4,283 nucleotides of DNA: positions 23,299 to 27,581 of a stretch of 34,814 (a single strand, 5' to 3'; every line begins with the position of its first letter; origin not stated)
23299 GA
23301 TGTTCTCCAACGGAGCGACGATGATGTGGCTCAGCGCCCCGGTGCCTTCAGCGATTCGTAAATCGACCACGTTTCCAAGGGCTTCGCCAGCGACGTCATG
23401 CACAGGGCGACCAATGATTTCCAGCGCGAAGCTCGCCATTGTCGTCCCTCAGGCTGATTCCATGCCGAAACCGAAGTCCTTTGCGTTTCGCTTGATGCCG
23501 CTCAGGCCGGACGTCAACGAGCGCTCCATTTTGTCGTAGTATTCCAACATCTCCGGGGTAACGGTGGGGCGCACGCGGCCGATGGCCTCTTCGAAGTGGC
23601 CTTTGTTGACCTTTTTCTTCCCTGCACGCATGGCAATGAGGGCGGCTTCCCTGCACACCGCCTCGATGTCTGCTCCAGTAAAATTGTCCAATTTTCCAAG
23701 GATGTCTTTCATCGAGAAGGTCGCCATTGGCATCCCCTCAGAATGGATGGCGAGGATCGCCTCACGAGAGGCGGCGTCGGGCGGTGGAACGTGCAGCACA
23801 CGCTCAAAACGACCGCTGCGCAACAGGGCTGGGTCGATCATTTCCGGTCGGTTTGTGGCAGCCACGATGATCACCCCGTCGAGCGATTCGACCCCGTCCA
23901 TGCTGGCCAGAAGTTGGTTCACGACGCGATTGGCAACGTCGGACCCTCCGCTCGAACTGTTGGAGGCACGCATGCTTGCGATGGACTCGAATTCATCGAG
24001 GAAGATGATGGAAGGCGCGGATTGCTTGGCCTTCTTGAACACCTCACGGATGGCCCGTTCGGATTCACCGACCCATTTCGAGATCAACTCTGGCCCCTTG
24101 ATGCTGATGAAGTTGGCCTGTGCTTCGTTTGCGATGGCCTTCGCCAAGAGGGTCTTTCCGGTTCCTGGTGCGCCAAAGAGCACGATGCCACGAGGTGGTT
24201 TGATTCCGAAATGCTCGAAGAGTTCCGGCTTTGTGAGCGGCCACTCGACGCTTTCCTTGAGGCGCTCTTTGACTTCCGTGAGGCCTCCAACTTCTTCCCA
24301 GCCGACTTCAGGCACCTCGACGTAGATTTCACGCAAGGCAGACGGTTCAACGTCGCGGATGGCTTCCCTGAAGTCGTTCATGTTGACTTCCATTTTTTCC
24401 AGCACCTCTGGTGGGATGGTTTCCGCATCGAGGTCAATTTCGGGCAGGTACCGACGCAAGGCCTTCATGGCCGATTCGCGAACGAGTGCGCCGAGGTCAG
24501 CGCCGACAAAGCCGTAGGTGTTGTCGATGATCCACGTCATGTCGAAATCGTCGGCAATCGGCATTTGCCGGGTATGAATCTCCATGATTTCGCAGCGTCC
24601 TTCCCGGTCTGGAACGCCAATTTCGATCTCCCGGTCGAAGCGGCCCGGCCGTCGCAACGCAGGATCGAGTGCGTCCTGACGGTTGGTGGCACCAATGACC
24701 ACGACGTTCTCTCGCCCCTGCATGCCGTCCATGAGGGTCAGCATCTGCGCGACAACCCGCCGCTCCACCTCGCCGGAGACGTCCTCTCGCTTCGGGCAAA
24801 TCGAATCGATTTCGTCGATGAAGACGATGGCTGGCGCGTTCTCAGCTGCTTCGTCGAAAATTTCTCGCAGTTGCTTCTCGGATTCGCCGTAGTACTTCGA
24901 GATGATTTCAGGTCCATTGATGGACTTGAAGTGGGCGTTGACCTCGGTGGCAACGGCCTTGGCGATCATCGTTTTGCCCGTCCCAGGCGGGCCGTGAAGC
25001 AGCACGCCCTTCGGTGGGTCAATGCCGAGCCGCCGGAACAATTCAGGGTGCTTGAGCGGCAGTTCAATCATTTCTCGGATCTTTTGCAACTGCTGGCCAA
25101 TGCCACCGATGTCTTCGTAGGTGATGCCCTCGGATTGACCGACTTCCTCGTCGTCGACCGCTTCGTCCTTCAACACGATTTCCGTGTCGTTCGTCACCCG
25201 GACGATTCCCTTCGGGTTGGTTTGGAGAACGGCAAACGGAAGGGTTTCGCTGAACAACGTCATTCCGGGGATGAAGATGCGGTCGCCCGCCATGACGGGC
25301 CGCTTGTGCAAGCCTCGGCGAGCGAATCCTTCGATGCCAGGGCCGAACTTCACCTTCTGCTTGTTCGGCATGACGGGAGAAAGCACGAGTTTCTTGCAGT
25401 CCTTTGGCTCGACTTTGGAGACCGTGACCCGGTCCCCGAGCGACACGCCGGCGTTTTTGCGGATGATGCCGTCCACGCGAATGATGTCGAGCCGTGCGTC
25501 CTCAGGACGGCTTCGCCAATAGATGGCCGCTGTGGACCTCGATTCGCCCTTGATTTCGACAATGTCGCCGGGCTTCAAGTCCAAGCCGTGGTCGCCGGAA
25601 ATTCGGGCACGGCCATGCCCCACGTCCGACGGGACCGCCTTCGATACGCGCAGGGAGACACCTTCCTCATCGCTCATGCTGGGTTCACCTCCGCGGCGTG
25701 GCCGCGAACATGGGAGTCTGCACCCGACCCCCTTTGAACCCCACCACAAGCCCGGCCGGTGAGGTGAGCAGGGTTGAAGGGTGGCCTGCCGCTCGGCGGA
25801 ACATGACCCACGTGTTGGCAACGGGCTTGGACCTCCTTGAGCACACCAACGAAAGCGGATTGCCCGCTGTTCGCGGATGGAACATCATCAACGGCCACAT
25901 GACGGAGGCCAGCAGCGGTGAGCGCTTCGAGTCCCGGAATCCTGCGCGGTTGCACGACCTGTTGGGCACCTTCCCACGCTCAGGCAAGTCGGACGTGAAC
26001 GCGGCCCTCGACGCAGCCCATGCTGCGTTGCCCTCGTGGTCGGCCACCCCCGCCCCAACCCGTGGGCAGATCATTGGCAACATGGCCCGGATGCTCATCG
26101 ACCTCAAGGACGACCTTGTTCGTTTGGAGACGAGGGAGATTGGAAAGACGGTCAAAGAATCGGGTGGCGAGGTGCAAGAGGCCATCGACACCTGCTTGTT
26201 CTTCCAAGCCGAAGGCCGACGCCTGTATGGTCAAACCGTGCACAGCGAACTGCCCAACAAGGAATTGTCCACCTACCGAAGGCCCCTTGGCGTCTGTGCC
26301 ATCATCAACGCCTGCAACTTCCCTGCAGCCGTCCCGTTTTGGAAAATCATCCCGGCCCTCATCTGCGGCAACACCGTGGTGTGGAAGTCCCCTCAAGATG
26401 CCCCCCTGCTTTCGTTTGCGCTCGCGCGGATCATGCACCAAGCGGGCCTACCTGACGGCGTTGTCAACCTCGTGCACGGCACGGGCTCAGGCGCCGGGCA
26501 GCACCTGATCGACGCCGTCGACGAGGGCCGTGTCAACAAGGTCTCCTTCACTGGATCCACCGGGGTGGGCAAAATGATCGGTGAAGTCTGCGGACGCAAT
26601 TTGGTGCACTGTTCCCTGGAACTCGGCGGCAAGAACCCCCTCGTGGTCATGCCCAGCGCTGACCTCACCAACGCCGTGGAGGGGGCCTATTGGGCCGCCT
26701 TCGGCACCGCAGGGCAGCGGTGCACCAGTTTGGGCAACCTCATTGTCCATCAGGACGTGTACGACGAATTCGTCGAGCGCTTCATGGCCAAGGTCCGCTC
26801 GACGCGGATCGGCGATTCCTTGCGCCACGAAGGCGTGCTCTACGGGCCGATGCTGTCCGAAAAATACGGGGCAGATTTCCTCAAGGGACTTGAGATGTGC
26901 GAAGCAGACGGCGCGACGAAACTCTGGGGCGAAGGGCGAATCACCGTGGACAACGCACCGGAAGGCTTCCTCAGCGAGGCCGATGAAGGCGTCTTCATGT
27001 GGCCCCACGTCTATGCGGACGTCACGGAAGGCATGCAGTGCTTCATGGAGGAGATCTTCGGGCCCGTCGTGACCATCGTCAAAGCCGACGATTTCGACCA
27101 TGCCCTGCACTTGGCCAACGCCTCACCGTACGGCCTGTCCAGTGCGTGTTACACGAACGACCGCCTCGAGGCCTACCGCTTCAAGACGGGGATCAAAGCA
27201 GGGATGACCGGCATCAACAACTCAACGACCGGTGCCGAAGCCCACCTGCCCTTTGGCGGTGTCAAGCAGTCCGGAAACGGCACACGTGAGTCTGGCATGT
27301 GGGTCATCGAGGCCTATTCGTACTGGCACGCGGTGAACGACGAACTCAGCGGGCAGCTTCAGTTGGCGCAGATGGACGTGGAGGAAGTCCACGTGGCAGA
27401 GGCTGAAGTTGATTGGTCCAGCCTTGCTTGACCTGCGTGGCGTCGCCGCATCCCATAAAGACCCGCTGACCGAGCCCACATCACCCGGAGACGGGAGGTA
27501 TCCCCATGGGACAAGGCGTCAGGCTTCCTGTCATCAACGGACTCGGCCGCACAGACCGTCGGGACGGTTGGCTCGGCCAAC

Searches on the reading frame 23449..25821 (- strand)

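Call 22: search_protein_families(library=pfam, proteins=[window:23449-25821:-], max_evalue=0.001)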
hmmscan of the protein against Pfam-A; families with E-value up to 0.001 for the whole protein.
window:23449-25821:- (790 aa): 43 families (the best 25 are shown)
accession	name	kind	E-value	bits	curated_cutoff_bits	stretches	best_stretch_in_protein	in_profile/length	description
PF00004.35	AAA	-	1.3e-96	320.5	21.2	2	273-402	1-130/131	ATPase family associated with various cellular activities (AAA)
PF17862.7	AAA_lid_3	-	3.4e-24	84.5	27.2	2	710-745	10-45/45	AAA+ lid domain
PF02359.24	CDC48_N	-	5.3e-24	84.6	35.1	1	57-138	2-84/85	Cell division protein 48 (CDC48), N-terminal domain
PF05496.18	RuvB_N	-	3.4e-15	56.6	27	2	271-349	34-104/159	Holliday junction DNA helicase RuvB P-loop domain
PF13191.12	AAA_16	-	9.5e-14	52.7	32.6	2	261-376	15-138/167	AAA ATPase domain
PF07724.20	AAA_2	-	9.7e-12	45.7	27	1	273-366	6-101/166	AAA domain (Cdc48 subfamily)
PF06068.19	TIP49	-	8.1e-11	42.1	23.8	1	271-315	51-97/347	TIP49 P-loop domain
PF13401.12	AAA_22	-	2.3e-10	41.3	27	0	545-581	7-40/130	AAA domain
PF07728.20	AAA_5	-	3.6e-10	40.4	22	1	272-391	1-137/139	AAA domain (dynein-related subfamily)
PF13173.12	AAA_14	-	5.8e-10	39.7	27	0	546-616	5-76/129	AAA domain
PF02933.23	CDC48_2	-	6.1e-10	39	22.4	1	169-222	12-62/64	Cell division protein 48 (CDC48), domain 2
PF20720.3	nSTAND3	-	2.5e-09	37.5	27.2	0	273-318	20-68/155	Novel STAND NTPase 3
PF00910.28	RNA_helicase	-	2.1e-08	35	21.5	0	273-309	1-37/105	RNA helicase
PF13521.12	AAA_28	-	3.4e-08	34.3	27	0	546-568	2-24/164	AAA domain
PF13671.12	AAA_33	-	4e-08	34.1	27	0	273-382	2-81/143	AAA domain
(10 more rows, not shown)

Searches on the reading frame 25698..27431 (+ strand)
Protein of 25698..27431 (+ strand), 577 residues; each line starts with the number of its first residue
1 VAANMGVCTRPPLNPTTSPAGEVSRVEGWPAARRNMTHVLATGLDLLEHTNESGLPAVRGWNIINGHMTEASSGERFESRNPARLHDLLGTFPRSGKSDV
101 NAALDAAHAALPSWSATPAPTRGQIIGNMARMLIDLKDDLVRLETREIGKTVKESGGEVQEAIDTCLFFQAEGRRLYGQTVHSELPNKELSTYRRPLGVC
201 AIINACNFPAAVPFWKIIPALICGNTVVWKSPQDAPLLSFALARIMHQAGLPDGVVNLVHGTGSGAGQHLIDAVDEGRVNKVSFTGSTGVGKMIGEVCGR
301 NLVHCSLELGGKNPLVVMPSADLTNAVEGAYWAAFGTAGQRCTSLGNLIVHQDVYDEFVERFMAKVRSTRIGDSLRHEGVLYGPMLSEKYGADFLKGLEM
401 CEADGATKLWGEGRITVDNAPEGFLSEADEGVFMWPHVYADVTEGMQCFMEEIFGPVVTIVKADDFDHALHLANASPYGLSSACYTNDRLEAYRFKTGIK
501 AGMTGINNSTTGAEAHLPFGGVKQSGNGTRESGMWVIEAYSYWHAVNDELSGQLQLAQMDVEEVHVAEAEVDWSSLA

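Call 22: search_protein_families(library=pfam, proteins=[window:25698-27431:+], max_evalue=0.001)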
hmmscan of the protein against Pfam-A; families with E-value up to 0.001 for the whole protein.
window:25698-27431:+ (577 aa): 1 family
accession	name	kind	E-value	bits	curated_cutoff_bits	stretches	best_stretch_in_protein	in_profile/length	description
PF00171.27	Aldedh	-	1.4e-141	472.6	23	1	71-545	4-460/461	Aldehyde dehydrogenase family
